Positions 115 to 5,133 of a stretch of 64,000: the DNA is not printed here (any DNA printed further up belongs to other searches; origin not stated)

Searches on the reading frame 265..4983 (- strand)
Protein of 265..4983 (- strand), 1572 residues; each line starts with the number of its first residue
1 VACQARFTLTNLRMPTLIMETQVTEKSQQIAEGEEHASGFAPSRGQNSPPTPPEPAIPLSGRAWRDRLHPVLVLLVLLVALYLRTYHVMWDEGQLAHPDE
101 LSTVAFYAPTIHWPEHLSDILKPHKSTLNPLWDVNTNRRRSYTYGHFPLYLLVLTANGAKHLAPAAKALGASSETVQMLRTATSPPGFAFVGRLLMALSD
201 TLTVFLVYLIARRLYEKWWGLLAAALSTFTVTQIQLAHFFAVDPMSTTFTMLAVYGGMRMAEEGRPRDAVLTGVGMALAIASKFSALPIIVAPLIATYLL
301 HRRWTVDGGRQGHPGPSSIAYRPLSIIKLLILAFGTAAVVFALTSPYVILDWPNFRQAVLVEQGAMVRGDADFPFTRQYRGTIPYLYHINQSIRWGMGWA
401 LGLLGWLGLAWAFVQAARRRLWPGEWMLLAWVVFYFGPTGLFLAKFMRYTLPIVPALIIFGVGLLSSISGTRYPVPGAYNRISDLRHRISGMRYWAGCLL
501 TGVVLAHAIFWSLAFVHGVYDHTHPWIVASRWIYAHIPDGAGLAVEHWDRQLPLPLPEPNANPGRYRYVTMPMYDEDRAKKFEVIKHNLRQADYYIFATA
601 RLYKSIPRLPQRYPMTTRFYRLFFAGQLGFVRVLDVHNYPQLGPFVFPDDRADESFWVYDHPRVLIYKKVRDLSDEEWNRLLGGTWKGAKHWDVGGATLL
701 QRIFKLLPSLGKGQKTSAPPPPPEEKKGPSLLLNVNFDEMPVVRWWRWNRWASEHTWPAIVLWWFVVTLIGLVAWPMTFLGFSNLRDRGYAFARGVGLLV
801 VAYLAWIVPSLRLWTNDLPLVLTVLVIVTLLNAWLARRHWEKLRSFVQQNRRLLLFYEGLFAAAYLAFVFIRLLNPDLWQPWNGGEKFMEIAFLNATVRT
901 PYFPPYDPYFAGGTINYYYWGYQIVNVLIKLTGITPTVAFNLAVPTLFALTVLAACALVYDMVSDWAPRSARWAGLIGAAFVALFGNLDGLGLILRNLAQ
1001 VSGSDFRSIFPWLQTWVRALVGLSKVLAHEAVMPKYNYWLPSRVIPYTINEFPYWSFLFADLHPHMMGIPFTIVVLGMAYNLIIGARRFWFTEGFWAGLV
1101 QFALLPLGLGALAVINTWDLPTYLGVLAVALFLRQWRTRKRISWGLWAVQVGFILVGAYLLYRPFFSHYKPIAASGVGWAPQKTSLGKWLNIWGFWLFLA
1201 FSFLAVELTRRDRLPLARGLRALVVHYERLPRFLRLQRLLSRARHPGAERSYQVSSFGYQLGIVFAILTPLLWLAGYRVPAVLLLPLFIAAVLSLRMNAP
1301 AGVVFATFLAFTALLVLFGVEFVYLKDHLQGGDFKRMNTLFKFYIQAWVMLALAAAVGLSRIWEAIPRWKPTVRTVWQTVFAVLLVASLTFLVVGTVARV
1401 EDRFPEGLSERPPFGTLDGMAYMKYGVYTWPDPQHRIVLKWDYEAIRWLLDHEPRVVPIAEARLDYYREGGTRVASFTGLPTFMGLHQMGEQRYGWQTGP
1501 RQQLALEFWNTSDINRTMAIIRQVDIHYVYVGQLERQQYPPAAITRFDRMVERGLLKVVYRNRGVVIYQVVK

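Call 4: search_protein_families(library=pfam, proteins=[window:265-4983:-], max_evalue=0.01)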
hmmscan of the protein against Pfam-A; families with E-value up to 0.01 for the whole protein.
window:265-4983:- (1572 aa): 2 families
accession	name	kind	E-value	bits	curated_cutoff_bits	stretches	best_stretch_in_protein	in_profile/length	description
PF10060.15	DUF2298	-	2.4e-116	390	27.8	1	800-1351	1-488/488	Uncharacterized membrane protein (DUF2298)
PF13231.12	PMT_2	-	8e-14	52.6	26.1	1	190-302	22-132/160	Dolichyl-phosphate-mannose-protein mannosyltransferase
